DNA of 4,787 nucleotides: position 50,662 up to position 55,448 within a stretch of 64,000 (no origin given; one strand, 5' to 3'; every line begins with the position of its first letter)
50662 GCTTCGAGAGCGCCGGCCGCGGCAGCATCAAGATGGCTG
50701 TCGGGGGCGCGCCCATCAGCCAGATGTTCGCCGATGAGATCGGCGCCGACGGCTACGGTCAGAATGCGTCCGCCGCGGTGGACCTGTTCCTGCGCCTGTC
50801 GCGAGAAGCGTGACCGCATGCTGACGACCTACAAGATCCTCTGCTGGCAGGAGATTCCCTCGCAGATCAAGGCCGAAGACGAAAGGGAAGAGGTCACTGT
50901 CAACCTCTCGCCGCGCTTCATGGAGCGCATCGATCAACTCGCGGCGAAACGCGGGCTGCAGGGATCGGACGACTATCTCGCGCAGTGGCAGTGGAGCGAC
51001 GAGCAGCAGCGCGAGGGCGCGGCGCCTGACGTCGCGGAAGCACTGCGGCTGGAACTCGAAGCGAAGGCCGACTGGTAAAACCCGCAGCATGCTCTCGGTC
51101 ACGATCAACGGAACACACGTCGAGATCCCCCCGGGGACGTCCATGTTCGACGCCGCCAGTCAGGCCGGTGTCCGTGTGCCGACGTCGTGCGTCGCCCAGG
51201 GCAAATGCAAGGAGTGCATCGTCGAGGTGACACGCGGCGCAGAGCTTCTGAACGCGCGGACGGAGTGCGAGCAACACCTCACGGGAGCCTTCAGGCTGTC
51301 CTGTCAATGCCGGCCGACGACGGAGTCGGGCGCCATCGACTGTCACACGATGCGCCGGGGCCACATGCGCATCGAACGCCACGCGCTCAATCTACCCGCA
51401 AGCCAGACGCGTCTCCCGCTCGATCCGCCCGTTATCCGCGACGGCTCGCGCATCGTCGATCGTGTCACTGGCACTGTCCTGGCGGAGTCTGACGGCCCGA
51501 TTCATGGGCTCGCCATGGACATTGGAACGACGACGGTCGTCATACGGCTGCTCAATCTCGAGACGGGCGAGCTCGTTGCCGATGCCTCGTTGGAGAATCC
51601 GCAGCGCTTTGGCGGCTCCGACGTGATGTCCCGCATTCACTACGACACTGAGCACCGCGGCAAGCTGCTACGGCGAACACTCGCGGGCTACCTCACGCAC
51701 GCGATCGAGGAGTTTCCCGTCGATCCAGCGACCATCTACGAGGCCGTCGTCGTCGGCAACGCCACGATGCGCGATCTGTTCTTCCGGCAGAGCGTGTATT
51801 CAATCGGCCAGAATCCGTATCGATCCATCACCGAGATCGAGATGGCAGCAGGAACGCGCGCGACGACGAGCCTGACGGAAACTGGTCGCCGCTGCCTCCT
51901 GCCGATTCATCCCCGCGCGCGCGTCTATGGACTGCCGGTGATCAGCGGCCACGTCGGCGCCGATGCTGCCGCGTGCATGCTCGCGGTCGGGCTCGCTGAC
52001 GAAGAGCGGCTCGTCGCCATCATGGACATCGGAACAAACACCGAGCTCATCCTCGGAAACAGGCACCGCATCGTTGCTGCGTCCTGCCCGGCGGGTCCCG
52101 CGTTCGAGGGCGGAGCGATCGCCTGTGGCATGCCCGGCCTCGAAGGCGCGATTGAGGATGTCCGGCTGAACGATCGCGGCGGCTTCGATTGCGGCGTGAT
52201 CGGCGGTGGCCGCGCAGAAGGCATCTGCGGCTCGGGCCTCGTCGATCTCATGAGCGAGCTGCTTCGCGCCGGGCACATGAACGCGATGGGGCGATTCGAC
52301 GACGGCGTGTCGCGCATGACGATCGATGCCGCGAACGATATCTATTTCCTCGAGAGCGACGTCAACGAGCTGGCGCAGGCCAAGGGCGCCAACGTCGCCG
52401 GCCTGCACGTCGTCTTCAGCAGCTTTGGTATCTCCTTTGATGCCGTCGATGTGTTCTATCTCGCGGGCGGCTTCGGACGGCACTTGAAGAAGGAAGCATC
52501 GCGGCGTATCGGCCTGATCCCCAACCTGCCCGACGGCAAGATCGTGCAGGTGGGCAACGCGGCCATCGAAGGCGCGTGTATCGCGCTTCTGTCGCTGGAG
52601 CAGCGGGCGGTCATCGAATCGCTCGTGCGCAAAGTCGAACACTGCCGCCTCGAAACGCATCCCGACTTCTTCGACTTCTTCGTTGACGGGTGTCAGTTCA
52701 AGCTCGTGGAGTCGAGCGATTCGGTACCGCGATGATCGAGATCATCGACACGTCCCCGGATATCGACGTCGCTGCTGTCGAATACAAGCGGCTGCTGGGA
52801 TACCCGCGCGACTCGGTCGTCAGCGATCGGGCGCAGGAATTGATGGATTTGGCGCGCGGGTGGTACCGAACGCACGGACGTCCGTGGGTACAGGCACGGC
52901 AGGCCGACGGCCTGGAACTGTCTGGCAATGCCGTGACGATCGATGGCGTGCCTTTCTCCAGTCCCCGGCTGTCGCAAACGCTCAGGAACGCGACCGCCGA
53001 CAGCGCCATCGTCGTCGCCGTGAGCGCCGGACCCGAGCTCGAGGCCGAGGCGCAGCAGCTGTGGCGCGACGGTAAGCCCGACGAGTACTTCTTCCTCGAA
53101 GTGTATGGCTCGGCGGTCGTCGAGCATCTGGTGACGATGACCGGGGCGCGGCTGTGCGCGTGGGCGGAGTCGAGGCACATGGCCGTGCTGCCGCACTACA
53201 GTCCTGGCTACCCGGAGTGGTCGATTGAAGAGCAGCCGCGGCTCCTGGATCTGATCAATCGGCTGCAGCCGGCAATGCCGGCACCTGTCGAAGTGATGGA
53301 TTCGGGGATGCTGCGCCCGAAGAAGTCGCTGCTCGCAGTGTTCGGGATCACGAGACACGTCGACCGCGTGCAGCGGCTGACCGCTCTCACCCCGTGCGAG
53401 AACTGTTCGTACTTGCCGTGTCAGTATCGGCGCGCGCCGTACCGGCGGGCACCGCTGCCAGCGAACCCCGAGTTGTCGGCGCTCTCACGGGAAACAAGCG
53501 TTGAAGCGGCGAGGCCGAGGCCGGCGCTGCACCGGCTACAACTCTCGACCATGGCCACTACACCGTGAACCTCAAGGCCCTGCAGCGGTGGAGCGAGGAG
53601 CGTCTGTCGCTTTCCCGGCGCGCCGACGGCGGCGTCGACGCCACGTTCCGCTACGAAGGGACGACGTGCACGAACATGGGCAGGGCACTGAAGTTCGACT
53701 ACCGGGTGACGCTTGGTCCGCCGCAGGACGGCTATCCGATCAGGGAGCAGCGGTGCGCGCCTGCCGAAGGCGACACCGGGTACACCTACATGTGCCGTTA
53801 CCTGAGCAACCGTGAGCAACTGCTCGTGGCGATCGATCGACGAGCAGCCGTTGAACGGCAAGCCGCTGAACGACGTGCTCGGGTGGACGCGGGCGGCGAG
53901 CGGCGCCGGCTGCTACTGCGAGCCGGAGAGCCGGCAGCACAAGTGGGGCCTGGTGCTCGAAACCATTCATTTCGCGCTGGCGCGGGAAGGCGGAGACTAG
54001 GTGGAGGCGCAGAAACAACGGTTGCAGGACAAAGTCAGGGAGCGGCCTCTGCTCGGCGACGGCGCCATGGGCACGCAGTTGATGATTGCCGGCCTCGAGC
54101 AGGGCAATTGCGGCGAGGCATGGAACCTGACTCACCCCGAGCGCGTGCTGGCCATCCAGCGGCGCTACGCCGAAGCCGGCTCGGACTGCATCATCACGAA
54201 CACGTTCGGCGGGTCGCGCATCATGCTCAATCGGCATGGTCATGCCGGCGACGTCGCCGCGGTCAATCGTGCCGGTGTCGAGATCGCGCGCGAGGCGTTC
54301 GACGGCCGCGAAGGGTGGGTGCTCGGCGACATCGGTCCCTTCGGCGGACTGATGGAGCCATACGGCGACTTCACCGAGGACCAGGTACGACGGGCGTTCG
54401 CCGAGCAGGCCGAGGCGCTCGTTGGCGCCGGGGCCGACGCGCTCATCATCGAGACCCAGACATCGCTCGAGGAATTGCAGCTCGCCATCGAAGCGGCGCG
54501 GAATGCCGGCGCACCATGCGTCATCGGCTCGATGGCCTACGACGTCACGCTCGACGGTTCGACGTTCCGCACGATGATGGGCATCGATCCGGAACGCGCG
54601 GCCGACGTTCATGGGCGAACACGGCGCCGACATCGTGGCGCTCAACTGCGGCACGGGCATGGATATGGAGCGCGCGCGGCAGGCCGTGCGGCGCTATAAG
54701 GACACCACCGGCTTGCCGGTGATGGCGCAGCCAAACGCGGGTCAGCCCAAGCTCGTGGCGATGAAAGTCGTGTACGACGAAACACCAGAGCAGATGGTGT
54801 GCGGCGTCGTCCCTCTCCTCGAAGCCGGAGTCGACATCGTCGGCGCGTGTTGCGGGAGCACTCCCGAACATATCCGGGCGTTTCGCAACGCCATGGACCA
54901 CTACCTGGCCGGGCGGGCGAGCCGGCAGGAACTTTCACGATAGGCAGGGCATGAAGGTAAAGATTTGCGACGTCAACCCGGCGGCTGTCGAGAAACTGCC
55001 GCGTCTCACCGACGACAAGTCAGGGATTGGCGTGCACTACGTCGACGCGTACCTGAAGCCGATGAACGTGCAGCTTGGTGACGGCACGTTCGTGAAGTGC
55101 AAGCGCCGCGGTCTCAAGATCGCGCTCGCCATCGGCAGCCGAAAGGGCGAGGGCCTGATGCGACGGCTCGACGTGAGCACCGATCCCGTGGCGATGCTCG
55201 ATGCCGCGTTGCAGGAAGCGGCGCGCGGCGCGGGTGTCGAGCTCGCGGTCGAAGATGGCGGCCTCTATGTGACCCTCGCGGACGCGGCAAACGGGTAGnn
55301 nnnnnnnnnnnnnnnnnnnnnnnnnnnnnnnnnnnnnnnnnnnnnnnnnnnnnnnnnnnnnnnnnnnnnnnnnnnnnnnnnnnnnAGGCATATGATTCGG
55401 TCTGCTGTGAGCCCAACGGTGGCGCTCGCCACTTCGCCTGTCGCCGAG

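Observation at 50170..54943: Disaggregated MetH-like operon lacking a methyl-tetrahydrofolate (pterin) module but carrying two different corrinoid reactivation systems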

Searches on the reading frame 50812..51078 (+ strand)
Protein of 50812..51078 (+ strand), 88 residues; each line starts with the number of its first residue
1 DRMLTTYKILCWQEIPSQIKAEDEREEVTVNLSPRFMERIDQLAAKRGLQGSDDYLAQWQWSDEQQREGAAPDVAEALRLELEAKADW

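Call 3: search_protein_families(library=pfam, proteins=[window:50812-51078:+], max_evalue=0.01)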
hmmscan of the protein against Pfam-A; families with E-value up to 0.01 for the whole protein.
window:50812-51078:+ (88 aa): 1 family
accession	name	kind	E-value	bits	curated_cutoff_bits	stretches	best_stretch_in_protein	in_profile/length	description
PF13769.11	Virulence_fact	-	1.4e-15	57.9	25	1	11-85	2-71/81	Virulence factor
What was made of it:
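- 50818..51078 (+): 86-aa Virulence_fact (PF13769) protein of unknown role. It is fused to the C-terminus of the corrinoid protein in planctomycetes and Gemmatirosa. Pfam E 1.4e-15 (call 3).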

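Call 17: search_protein_families(library=ncbifam, proteins=[window:50812-51078:+], max_evalue=1)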
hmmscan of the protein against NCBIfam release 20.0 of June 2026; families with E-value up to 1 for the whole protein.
window:50812-51078:+ (88 aa): 0 families

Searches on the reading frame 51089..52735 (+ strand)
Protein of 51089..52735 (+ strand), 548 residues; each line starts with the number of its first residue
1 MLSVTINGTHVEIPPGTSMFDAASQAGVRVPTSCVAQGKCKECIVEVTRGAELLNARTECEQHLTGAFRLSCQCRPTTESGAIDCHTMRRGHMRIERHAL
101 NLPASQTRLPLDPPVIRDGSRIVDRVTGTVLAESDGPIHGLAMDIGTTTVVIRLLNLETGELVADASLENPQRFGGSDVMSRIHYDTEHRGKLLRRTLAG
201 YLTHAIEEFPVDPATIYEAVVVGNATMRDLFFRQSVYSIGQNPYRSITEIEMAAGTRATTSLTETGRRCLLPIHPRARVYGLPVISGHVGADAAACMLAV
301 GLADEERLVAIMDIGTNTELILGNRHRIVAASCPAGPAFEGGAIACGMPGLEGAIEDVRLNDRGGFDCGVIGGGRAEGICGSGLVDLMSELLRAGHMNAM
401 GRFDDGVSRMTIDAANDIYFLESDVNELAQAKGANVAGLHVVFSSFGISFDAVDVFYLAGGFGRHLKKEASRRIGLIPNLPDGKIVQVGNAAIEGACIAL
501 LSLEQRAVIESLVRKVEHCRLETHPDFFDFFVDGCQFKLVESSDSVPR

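Call 3: search_protein_families(library=pfam, proteins=[window:51089-52735:+], max_evalue=0.01)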
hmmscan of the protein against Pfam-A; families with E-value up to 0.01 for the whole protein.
window:51089-52735:+ (548 aa): 4 families
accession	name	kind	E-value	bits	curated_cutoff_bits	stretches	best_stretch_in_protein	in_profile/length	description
PF14574.11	RACo_C_ter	-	4e-67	226.5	27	1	310-538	4-250/261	C-terminal domain of RACo the ASKHA domain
PF17651.6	Raco_middle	-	2.1e-33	115.7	26.8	1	140-303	2-161/163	RACo middle region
PF00111.32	Fer2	-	2.6e-10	40.5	21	1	4-77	1-77/77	2Fe-2S iron-sulfur cluster binding domain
PF13510.11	Fer2_4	-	2.2e-08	34.5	22.8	1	1-53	3-64/82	2Fe-2S iron-sulfur cluster binding domain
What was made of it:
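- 51089..52735 (+): RACo/RamA-type ATP-dependent reductive activase of corrinoid proteins, with an N-terminal [2Fe-2S] domain and an ASKHA domain. Pfam Fer2, Raco_middle and RACo_C_ter (call 3).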

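Call 17: search_protein_families(library=ncbifam, proteins=[window:51089-52735:+], max_evalue=1)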
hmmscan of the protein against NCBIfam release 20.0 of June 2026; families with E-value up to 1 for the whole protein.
window:51089-52735:+ (548 aa): 16 families
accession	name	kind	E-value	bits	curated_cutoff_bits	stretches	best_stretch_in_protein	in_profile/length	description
NF040756.1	corr_regen_AcsV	exception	8.2e-84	282.1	800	2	133-536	204-622/632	corrinoid activation/regeneration protein AcsV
TIGR04270.1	Rama_corrin_act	subfamily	1.2e-40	139.4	500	2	140-361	2-221/534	methylamine methyltransferase corrinoid protein reductive activase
NF004317.0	PRK05713.1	equivalog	1.4e-08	34.3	338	1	3-103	3-102/312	iron-sulfur-binding ferredoxin reductase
NF040763.1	FeFe_hydrog_A6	exception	5.3e-06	25.1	765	1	3-56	2-60/571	NADH-dependent [FeFe] hydrogenase, group A6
NF009454.0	PRK12814.1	equivalog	9.9e-06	24.2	916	1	2-49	4-56/657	putative NADPH-dependent glutamate synthase small subunit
TIGR01941.1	nqrF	equivalog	8.9e-05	21.6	295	1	4-75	34-111/405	NADH:ubiquinone reductase (Na(+)-transporting) subunit F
NF041393.1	Frdxn_Halo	equivalog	0.00017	21.4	150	1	11-82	40-112/128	ferredoxin Fer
TIGR02007.1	fdx_isc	equivalog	0.0002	21.5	132.1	1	7-77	14-91/110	ISC system 2Fe-2S type ferredoxin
TIGR02160.1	PA_CoA_Oxy5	hypoth_equivalog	0.00029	19.8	420.8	1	17-84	283-350/352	1,2-phenylacetyl-CoA epoxidase subunit PaaE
TIGR01973.1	NuoG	equivalog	0.00031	19.7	470.05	1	4-52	1-53/606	NADH-quinone oxidoreductase subunit NuoG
NF005895.0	PRK07860.1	equivalog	0.00041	18.5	802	1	2-51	18-69/811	NADH-quinone oxidoreductase subunit G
TIGR02008.1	fdx_plant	subfamily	0.00086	19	81.15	1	9-80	15-86/97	ferredoxin [2Fe-2S]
NF058606.1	GlBtMonoRdsGbcB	equivalog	0.0013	17.7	500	1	5-78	283-356/362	glycine betaine monooxygenase reductase subunit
NF005745.0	PRK07569.1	equivalog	0.0017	17.8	333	1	3-56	5-63/238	bidirectional hydrogenase complex protein HoxU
NF040762.1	Hydr_FeFe_Clost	exception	0.077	11.6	900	1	3-56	2-60/572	ferredoxin hydrogenase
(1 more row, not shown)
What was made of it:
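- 51089..52735 (+): NCBIfam AcsV 282 bits and RamA 139 bits, both below cutoffs (call 17).
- On RACo / RamA ATP-dependent reductive activase: The NCBIfam AcsV and RamA models score below their equivalog cutoffs (call 17).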

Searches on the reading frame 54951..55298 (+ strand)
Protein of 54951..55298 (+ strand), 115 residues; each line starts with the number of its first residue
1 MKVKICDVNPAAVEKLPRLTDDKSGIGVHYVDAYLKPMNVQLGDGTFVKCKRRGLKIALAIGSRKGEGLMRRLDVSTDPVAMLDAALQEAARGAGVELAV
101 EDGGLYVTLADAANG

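Call 17: search_protein_families(library=ncbifam, proteins=[window:54951-55298:+], max_evalue=1)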
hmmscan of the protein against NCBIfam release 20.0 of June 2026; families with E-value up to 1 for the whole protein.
window:54951-55298:+ (115 aa): 0 families

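Call 72: search_solved_structures(query=A4, max_evalue=10, show_alignments=1)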
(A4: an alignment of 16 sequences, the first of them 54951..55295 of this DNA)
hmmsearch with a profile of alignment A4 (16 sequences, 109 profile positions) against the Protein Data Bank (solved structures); distinct sequences matched with E-value up to 10: 6.
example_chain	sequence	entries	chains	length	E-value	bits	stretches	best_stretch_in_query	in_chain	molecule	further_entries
2gsj_A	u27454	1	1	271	0.84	12.7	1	43-67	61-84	protein PPL-2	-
8ceg_A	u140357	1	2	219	0.95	12.5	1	44-93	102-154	CBY1-interacting BAR domain-containing protein 1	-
4yxx_A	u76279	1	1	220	1.1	12.3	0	31-103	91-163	dTor_6x35L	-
1nt9_G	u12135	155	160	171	1.4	12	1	21-58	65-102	DNA-DIRECTED RNA POLYMERASE II 19 KD POLYPEPTIDE | DNA-directed RNA polymerase II 19 kDa polypeptide | DNA-directed RNA polymerase II subunit RPB7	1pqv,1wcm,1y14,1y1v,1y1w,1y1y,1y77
7o4i_G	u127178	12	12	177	1.5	11.9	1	21-58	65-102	DNA-directed RNA polymerase II subunit RPB7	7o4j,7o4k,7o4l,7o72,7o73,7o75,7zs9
5c3e_G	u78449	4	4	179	1.5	11.9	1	21-58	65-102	DNA-directed RNA polymerase II subunit RPB7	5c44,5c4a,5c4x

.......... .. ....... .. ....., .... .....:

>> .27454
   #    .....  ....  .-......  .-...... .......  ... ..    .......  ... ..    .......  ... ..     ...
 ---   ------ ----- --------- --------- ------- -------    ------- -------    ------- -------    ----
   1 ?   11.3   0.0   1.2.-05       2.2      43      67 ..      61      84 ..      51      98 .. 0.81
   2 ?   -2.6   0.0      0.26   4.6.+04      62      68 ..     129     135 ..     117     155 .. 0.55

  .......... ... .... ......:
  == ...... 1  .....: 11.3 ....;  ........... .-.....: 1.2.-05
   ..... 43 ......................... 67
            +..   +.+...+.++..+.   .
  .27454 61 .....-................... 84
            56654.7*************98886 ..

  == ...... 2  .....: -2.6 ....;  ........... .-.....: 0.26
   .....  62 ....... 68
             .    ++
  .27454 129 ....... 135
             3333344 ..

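Call 74: find_homologous_proteins(query=window:54951-55295:+)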
Query window:54951-55295:+ (115 aa): 6363 proteins with E <= 0.001 among 6401 candidates; the best 120 are listed.
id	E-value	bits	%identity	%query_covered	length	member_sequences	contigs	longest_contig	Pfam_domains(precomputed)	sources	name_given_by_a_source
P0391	2.2e-62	226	93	100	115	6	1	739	-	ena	-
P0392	3.0e-62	225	93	100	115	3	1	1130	-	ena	-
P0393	5.0e-62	225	92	100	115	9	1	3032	-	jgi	jgi:hypothetical protein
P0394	4.2e-61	222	92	100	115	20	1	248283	-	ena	-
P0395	6.6e-61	221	92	100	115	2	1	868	-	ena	-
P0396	3.4e-56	206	84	99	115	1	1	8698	-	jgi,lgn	jgi:hypothetical protein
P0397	3.9e-54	199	82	95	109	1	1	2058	-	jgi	jgi:hypothetical protein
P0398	4.1e-54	199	81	95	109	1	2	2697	-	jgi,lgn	-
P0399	7.5e-54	198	82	95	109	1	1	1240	-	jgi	jgi:hypothetical protein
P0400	2.0e-53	197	82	95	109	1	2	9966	-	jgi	jgi:hypothetical protein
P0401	3.0e-53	196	83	95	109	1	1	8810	-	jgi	jgi:hypothetical protein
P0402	6.1e-53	195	79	95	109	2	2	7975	-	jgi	jgi:hypothetical protein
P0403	7.1e-53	195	82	95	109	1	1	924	-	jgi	jgi:hypothetical protein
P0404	7.8e-53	195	79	95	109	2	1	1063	-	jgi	jgi:hypothetical protein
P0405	7.9e-53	195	80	95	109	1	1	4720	-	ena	-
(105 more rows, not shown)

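Call 77: find_encoding_contigs(protein=P0394, flank=10000, max_places=1)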
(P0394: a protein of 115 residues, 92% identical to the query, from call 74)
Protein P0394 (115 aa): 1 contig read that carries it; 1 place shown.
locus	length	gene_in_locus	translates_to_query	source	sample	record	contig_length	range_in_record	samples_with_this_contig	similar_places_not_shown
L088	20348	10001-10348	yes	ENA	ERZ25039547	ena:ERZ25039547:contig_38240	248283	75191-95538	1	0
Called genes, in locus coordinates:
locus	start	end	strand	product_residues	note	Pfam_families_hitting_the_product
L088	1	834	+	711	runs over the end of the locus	PF03648:Glyco_hydro_67N, PF07488:Glyco_hydro_67M, PF07477:Glyco_hydro_67C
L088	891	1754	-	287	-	PF01784:DUF34_NIF3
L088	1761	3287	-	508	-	PF22244:GCE_fung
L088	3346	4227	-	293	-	PF03781:FGE-sulfatase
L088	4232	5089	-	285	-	PF20434:BD-FAE (weak), PF07859:Abhydrolase_3 (weak)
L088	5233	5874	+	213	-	PF02607:B12-binding_2, PF02310:B12-binding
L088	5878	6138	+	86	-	PF13769:Virulence_fact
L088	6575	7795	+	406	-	PF17651:Raco_middle, PF14574:RACo_C_ter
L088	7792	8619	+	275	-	-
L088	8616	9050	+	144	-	-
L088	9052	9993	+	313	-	PF02574:S-methyl_trans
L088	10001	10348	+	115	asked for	-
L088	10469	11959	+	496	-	PF02789:Peptidase_M17_N, PF00883:Peptidase_M17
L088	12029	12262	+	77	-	-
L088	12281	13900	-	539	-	PF24837:AMIN-like (faint), PF11741:AMIN, PF01520:Amidase_3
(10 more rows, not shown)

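Call 83: predict_structure(alignment_id=A5)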
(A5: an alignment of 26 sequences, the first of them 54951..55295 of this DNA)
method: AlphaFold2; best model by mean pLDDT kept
length: 115 residues; sequences in the alignment: 26
mean_pLDDT: 74.6   pTM: 0.71
mean pLDDT of the five models: 74.6, 72.2, 70.7, 66.8, 63.0
residues with pLDDT >= 90: 14; 70-90: 62; 50-70: 30; < 50: 9
segments of 3 or more residues with pLDDT < 50: 19-21, 112-115
pLDDT, mean of each block of 10 residues (from residue 1): 80 60 52 68 87 84 89 65 84 89 81 41
secondary structure, 60 per line:
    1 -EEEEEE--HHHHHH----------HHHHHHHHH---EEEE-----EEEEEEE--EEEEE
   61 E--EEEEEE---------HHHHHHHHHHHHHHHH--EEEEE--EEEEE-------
elements in order: E2-7 H10-15 H26-34 E38-41 E47-53 E56-61 E64-69 H79-94 E97-101 E104-108

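Call 88: fold_search(model_id=the predicted structure, library=pdb)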
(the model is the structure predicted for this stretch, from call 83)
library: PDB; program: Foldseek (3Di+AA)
matches with E <= 10: 287; with E <= 0.001: 0
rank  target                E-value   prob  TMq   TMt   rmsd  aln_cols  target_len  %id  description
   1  1u02                  3.3e-01  0.30  0.24  0.13  10.3        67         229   16  Crystal structure of trehalose-6-phosphate phosphatase related protein (released 2004-07-20)
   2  1hl9_A                4.7e-01  0.12  0.25  0.08  10.9        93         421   15  CRYSTAL STRUCTURE OF THERMOTOGA MARITIMA ALPHA-FUCOSIDASE IN COMPLEX WITH A MECHANISM BASED INHIBITOR (released 2004-02-05)
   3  4wra_51               6.4e-01  0.15  0.20  0.15   8.2        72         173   15  Complex of 70S ribosome with tRNA-Tyr and mRNA with A-A mismatch in the first position in the A-site and with antibio (released 2015-06-10)
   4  5gvx                  7.3e-01  0.13  0.25  0.09  14.2        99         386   13  Structural insight into dephosphorylation by Trehalose 6-phosphate Phosphatase (OtsB2) from Mycobacterium Tuberculosis (released 2017-09-27)
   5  1odu_A                7.3e-01  0.10  0.24  0.08  10.3        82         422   13  CRYSTAL STRUCTURE OF THERMOTOGA MARITIMA ALPHA-FUCOSIDASE IN COMPLEX WITH FUCOSE (released 2004-01-15)
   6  8fmw_AH               7.7e-01  0.10  0.19  0.13  10.6        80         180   14  The structure of a hibernating ribosome in the Lyme disease pathogen (released 2023-11-08)
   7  6skf_BG               8.2e-01  0.15  0.22  0.14   8.6        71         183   11  Cryo-EM Structure of T. kodakarensis 70S ribosome (released 2020-07-29)
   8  1hl8_A                9.8e-01  0.08  0.25  0.08  10.9        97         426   13  CRYSTAL STRUCTURE OF THERMOTOGA MARITIMA ALPHA-FUCOSIDASE (released 2004-01-15)
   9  4chm_B                1.0e+00  0.06  0.23  0.21  11.8       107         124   13  Structure of Inner Membrane Complex (IMC) Sub-compartment Protein 1 (ISP1) from Toxoplasma gondii (released 2014-04-09)
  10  1hl8_B                1.2e+00  0.08  0.27  0.09  10.4        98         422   14  CRYSTAL STRUCTURE OF THERMOTOGA MARITIMA ALPHA-FUCOSIDASE (released 2004-01-15)
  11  3g7t                  1.3e+00  0.02  0.13  0.05  21.2        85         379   13  Crystal structure of dengue virus type 1 envelope protein in the postfusion conformation (released 2009-04-21)
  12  8rd8_GR               1.5e+00  0.12  0.22  0.15   8.2        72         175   14  Cryo-EM structure of P. urativorans 70S ribosome in complex with hibernation factors Balon and RaiA (structure 1). (released 2024-02-21)
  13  2qo6                  1.5e+00  0.07  0.19  0.18  10.3        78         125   13  Crystal structure of the glycine 55 arginine mutant of zebrafish liver bile acid-binding protein complexed with cholic a (released 2007-07-31)
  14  1odu_B                1.5e+00  0.06  0.23  0.08   9.9        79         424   14  CRYSTAL STRUCTURE OF THERMOTOGA MARITIMA ALPHA-FUCOSIDASE IN COMPLEX WITH FUCOSE (released 2004-01-15)
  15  5mu3_D                1.7e+00  0.16  0.26  0.18   3.6        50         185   12  Crystal structure of Ctf19-Mcm21 kinetochore assembly bound with Ctf19-Mcm21 binding motif of central kinetochore subu (released 2017-11-01)
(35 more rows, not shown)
